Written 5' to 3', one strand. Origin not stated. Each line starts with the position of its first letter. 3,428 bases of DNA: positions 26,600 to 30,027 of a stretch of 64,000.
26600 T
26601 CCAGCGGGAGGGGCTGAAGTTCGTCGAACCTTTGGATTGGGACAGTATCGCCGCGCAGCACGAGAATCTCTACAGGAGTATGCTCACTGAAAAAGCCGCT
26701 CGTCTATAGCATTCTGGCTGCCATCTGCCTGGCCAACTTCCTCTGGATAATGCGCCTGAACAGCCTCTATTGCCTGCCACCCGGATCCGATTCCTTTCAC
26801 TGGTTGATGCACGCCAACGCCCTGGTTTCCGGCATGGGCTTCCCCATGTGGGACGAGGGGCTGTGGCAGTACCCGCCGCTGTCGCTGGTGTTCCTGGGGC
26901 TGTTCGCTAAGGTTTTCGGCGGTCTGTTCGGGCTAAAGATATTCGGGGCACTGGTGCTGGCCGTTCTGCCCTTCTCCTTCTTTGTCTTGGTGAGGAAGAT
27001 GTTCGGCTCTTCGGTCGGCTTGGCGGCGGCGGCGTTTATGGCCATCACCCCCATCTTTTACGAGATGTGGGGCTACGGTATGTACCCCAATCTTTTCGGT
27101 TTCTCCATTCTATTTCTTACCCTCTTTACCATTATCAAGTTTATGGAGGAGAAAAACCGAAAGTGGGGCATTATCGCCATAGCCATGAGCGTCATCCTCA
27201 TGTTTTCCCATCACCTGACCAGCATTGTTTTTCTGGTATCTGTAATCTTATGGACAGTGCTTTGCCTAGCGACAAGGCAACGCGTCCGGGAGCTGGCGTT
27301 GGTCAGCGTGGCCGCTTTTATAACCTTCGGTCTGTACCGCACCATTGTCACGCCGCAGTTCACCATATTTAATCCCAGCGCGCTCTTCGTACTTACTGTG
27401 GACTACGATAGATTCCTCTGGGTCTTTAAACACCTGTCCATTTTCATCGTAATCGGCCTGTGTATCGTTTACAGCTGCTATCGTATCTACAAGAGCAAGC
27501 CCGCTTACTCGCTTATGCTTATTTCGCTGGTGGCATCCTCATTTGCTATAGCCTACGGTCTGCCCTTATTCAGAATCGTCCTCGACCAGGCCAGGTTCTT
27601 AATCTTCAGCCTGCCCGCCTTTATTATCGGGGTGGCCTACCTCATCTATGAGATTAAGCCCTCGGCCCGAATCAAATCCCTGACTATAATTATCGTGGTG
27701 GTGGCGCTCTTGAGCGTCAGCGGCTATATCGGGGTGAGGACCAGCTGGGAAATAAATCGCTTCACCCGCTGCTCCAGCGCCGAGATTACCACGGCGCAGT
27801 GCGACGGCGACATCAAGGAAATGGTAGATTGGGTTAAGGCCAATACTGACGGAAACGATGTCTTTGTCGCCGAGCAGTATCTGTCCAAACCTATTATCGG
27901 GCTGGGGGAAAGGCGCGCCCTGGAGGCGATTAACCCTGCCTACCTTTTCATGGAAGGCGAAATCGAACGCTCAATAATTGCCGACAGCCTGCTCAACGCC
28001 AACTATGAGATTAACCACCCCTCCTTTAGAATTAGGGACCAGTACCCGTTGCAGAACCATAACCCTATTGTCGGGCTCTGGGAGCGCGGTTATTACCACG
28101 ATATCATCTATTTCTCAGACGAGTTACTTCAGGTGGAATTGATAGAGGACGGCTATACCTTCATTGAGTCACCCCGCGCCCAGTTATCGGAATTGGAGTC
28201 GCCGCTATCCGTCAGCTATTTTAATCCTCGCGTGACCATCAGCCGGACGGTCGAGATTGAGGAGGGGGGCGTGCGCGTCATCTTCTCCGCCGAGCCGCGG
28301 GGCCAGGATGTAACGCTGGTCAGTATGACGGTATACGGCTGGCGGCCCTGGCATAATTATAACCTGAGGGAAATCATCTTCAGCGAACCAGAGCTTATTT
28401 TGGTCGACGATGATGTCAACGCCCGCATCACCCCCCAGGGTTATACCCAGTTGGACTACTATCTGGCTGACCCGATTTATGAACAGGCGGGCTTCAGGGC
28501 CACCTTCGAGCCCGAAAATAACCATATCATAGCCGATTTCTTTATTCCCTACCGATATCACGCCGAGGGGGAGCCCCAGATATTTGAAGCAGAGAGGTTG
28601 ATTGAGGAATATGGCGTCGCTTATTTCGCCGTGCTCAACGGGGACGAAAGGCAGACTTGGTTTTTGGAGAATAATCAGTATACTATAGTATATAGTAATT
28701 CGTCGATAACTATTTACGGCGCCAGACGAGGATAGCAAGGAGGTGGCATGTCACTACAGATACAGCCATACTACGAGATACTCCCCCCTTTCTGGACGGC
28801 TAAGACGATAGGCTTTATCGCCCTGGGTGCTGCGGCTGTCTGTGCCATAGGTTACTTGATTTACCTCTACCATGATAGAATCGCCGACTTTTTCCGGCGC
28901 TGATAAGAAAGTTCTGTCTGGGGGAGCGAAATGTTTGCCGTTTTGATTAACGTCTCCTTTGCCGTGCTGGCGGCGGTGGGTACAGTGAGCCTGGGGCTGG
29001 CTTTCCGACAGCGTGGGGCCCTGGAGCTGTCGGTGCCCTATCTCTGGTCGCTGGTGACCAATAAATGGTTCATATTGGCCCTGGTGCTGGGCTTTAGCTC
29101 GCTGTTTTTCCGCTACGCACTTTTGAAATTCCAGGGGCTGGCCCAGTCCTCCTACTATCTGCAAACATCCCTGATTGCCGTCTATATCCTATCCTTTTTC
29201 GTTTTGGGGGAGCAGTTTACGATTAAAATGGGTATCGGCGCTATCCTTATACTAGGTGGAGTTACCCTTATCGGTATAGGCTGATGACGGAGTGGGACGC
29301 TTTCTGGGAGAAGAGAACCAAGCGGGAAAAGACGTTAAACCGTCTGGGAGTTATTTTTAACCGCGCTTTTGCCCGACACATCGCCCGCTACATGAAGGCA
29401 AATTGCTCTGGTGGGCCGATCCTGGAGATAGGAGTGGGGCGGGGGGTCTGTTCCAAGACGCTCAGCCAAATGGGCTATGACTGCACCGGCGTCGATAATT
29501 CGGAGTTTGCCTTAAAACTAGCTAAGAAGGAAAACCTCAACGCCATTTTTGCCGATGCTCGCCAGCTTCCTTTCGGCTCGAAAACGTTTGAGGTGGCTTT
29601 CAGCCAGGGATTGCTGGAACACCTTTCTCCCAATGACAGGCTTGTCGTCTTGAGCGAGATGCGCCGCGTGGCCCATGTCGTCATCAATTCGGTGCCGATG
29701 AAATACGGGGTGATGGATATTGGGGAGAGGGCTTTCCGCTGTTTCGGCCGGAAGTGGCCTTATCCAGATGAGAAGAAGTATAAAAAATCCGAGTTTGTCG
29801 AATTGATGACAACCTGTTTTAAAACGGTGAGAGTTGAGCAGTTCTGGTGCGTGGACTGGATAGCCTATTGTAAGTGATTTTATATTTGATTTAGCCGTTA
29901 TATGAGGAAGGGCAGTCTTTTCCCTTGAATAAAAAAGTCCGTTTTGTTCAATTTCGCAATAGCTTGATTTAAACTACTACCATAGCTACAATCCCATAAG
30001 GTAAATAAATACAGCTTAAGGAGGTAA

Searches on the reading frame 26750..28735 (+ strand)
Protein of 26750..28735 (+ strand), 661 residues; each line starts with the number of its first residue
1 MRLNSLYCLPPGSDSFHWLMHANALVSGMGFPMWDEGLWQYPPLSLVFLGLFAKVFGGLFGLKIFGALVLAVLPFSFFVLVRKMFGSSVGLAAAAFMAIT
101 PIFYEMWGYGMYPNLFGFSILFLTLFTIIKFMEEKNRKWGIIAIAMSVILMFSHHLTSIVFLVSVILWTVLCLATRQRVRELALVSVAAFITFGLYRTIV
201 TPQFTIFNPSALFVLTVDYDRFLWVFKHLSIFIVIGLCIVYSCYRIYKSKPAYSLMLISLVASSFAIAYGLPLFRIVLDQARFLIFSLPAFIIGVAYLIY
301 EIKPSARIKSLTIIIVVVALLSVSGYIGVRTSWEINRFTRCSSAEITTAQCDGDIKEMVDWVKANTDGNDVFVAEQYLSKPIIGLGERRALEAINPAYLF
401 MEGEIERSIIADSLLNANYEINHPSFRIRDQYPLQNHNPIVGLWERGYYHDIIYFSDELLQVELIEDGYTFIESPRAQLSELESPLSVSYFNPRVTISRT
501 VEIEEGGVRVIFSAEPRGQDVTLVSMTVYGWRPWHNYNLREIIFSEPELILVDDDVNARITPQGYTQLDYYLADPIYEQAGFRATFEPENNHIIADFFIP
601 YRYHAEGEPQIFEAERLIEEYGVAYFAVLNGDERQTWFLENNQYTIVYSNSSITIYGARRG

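Call 16: search_protein_families(library=pfam, proteins=[window:26750-28735:+], max_evalue=0.00001)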
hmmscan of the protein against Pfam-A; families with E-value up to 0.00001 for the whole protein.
window:26750-28735:+ (661 aa): 1 family
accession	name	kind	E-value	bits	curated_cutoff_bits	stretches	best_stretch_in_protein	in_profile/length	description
PF13231.12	PMT_2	-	2.2e-09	38.2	26.1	1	42-191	3-152/160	Dolichyl-phosphate-mannose-protein mannosyltransferase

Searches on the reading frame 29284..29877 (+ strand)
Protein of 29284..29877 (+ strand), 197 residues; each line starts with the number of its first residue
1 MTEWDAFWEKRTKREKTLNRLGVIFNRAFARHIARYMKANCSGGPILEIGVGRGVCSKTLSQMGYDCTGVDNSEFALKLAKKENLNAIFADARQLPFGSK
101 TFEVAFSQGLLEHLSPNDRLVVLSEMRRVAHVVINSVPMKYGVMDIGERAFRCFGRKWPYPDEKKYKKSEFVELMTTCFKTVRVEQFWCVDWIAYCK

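Call 16: search_protein_families(library=pfam, proteins=[window:29284-29877:+], max_evalue=0.00001)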
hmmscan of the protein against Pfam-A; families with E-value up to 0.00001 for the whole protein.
window:29284-29877:+ (197 aa): 4 families
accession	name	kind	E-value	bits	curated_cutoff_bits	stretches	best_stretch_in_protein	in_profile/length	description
PF13649.12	Methyltransf_25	-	2.8e-14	54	27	1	46-129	1-92/97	Methyltransferase domain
PF08241.18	Methyltransf_11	-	7.3e-14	52.6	21.2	1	47-130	1-87/95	Methyltransferase domain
PF13847.12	Methyltransf_31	-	3.1e-06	27.4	27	1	42-131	3-102/145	Methyltransferase domain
PF13489.12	Methyltransf_23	-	6.9e-06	26.3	27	1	27-116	7-96/164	Methyltransferase domain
